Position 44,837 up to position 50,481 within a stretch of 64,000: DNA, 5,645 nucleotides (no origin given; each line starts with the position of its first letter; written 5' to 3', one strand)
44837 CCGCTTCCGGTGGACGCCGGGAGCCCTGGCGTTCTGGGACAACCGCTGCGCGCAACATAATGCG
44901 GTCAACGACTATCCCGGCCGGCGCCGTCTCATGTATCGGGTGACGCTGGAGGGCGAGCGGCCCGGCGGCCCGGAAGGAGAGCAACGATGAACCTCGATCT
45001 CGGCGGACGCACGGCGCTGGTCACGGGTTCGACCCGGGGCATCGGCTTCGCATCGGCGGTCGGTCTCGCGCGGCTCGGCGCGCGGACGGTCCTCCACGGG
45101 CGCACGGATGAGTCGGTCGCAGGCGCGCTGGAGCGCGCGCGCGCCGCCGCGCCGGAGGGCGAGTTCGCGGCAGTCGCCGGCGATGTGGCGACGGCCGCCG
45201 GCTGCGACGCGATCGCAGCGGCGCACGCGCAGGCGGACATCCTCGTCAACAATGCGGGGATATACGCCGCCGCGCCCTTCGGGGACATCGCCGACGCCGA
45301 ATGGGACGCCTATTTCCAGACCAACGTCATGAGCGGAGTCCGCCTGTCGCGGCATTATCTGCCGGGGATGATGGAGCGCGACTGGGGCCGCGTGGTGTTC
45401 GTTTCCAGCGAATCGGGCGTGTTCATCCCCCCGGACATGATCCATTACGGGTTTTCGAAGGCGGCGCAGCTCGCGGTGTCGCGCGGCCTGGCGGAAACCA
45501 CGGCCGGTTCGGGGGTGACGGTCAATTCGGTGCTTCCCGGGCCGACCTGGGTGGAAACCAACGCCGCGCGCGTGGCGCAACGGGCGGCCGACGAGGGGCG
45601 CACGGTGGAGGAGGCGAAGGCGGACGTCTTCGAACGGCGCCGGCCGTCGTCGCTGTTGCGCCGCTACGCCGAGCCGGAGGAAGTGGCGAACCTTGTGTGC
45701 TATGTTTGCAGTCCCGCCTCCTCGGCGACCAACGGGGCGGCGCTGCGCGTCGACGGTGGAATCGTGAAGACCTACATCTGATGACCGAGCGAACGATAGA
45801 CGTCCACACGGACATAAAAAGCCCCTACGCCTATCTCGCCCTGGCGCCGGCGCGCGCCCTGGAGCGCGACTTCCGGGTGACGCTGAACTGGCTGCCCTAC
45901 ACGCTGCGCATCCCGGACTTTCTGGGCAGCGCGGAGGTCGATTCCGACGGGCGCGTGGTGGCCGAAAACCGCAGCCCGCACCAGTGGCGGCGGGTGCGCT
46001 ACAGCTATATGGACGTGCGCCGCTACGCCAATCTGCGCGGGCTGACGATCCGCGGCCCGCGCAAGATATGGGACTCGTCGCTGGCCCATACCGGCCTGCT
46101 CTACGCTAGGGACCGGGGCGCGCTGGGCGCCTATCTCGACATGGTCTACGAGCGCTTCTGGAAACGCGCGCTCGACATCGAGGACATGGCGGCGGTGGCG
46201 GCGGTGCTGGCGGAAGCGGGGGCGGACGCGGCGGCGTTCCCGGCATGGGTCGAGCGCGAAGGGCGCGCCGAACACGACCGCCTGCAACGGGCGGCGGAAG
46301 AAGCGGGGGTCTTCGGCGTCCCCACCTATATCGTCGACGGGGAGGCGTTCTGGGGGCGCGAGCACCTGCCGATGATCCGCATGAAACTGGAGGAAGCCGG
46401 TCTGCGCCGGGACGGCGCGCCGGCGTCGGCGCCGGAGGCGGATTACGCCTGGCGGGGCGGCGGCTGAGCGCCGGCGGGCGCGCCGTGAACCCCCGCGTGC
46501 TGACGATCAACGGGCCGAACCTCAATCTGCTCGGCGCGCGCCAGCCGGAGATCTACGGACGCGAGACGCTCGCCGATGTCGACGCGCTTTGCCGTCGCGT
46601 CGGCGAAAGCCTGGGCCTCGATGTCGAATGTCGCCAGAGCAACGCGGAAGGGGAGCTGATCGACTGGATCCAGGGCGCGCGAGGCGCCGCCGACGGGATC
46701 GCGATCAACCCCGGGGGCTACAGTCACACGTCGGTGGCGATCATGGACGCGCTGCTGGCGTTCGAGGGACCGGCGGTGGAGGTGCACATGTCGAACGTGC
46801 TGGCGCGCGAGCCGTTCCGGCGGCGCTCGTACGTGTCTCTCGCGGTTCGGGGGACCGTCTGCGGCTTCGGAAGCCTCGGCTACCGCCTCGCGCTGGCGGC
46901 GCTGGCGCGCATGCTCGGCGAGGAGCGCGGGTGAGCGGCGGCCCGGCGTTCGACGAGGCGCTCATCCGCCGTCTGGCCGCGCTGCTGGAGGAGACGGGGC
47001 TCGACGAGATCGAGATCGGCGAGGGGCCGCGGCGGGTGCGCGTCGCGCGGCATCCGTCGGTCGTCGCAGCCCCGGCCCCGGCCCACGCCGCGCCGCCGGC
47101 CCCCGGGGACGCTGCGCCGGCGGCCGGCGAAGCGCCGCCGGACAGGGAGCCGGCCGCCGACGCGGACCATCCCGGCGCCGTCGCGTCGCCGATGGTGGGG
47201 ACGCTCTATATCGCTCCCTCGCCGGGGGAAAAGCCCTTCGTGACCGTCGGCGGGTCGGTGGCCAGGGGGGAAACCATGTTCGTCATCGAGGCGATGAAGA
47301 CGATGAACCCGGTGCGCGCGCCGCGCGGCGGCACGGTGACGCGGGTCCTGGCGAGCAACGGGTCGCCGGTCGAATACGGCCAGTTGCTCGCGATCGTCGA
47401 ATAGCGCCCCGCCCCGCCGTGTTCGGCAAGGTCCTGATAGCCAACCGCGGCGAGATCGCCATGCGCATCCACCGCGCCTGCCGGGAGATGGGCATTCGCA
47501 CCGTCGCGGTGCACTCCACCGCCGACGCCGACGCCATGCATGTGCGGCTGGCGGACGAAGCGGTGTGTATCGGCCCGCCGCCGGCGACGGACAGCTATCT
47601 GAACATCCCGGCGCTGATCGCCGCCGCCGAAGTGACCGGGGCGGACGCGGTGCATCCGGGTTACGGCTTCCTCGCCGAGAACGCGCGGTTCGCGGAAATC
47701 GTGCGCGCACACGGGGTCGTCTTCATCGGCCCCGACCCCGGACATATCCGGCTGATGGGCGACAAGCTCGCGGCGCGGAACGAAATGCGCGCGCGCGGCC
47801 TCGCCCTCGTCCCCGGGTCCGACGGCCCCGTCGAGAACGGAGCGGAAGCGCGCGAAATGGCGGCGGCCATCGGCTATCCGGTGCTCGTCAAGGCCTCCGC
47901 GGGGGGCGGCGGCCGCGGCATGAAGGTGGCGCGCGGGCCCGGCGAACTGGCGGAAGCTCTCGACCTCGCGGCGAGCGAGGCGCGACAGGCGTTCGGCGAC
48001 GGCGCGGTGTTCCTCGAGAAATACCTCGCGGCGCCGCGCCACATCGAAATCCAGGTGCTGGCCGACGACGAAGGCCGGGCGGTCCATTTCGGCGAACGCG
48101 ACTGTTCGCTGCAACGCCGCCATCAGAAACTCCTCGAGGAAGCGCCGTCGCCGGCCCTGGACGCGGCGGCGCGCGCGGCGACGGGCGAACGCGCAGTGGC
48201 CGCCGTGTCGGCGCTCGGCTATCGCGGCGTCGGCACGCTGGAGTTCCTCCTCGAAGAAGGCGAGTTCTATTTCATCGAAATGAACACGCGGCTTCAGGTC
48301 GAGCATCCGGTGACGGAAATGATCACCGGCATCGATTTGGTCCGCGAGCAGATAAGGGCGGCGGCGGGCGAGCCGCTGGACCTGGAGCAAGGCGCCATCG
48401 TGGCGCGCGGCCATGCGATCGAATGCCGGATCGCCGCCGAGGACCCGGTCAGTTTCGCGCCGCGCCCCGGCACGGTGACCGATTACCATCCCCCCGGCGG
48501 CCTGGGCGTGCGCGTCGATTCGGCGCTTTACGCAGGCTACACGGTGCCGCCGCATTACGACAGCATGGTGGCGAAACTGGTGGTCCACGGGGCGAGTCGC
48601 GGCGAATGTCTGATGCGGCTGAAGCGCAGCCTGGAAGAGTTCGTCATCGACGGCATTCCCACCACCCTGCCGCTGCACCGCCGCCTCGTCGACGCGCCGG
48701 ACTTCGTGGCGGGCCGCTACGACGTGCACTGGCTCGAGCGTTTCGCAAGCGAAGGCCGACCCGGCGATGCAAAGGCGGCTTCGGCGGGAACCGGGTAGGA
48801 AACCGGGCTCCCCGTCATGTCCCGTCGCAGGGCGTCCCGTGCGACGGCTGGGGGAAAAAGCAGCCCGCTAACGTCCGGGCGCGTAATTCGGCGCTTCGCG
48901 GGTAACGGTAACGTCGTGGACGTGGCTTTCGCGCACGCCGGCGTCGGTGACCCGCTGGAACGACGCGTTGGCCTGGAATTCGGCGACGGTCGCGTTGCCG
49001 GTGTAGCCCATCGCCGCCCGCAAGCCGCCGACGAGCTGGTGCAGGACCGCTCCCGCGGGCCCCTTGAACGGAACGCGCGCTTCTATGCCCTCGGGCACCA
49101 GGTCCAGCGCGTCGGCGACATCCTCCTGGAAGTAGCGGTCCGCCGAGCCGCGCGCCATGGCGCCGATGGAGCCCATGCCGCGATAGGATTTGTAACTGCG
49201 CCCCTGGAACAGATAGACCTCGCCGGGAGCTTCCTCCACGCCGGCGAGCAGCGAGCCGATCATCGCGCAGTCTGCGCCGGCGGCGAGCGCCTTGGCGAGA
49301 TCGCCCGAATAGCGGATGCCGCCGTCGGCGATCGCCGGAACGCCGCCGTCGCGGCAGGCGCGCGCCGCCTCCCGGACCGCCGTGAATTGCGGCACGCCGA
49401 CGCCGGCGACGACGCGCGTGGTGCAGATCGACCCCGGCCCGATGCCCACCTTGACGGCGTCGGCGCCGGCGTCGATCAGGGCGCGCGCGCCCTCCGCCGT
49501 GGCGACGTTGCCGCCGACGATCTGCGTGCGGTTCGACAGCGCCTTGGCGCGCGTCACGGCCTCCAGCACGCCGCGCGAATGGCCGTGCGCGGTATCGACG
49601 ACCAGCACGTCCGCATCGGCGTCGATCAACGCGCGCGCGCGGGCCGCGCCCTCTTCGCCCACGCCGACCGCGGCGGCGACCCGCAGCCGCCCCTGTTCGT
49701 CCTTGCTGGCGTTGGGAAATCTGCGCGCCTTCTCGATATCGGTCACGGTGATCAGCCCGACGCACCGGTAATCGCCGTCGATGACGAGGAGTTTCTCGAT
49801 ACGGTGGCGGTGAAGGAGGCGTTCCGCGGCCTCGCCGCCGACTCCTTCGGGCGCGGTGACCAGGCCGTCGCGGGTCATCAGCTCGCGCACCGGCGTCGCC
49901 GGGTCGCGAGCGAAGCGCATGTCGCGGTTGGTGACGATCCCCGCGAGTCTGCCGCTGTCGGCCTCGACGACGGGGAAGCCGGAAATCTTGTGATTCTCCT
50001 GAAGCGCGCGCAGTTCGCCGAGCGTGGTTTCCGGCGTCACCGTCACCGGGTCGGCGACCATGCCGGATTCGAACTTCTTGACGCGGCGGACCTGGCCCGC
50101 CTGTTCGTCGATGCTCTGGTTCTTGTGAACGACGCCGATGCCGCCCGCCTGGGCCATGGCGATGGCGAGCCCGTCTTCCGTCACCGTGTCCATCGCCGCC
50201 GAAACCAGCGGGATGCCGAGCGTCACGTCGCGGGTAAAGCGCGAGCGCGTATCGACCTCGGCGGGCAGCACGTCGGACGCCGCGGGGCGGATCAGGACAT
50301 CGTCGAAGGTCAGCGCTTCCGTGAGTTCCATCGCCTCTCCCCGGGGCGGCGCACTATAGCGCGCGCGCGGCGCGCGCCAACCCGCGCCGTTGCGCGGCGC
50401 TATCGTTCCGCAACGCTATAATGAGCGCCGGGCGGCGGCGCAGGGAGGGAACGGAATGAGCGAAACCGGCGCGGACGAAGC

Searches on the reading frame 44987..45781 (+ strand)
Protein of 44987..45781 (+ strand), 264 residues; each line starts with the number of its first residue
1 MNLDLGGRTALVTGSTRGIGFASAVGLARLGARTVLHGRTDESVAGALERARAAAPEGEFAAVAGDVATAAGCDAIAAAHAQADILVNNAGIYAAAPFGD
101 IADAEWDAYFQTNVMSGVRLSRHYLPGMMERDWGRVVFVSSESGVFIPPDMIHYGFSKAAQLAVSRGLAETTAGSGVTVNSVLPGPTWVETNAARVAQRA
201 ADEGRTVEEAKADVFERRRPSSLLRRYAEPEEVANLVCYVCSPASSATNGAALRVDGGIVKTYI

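Call 23: search_protein_families(library=pfam, proteins=[window:44987-45781:+], max_evalue=0.00001)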
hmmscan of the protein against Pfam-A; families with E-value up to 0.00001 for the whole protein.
window:44987-45781:+ (264 aa): 3 families
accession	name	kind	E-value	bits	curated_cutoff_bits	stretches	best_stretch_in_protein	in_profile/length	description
PF00106.31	adh_short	-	8.2e-41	140.1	26.6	1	9-196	2-191/195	short chain dehydrogenase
PF13561.12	adh_short_C2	-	4.3e-40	138.2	27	1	16-259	5-235/236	Enoyl-(Acyl carrier protein) reductase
PF08659.16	KR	-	9.7e-08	32.6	22.6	1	9-163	2-158/180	KR domain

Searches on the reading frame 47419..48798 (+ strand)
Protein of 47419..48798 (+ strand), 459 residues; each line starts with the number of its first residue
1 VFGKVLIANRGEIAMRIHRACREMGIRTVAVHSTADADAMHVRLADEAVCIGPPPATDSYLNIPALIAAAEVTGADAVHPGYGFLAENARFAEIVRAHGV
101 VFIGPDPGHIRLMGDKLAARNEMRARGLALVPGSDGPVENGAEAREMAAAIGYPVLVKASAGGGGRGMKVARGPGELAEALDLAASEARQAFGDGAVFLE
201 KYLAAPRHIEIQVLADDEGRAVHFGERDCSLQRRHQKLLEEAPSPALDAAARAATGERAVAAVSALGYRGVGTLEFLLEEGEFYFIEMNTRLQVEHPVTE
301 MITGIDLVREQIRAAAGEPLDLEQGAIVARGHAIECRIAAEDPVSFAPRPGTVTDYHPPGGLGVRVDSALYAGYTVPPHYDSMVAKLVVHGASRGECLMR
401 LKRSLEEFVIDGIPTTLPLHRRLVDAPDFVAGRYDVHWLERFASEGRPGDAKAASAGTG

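Call 23: search_protein_families(library=pfam, proteins=[window:47419-48798:+], max_evalue=0.00001)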
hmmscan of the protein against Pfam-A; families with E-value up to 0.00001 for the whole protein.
window:47419-48798:+ (459 aa): 5 families
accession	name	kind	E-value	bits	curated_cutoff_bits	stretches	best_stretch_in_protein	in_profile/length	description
PF02786.22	CPSase_L_D2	-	4e-74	249.1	19.8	1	115-321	1-209/211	Carbamoyl-phosphate synthase L chain, ATP binding domain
PF00289.28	Biotin_carb_N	-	8.9e-47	158.6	25.5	1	1-109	1-109/110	Biotin carboxylase, N-terminal domain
PF02785.25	Biotin_carb_C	-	1.7e-37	128.2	32.4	1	335-441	1-108/108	Biotin carboxylase C-terminal domain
PF07478.18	Dala_Dala_lig_C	-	1.9e-10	41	24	1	144-290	28-174/204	D-ala D-ala ligase C-terminus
PF02222.28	ATP-grasp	-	1.4e-09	38.3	27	1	138-291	16-162/179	ATP-grasp domain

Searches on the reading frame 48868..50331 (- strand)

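Call 23: search_protein_families(library=pfam, proteins=[window:48868-50331:-], max_evalue=0.00001)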
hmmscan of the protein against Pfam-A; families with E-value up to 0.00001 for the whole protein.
window:48868-50331:- (487 aa): 3 families
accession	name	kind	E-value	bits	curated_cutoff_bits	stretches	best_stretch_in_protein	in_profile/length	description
PF00478.31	IMPDH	-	1.4e-154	514.7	25.6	1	6-472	1-345/345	IMP dehydrogenase / GMP reductase domain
PF00571.33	CBS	-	2.2e-18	66.8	24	1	91-140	5-53/57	CBS domain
PF03060.21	NMO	-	2.5e-10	40.7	28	1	232-463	104-317/331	Nitronate monooxygenase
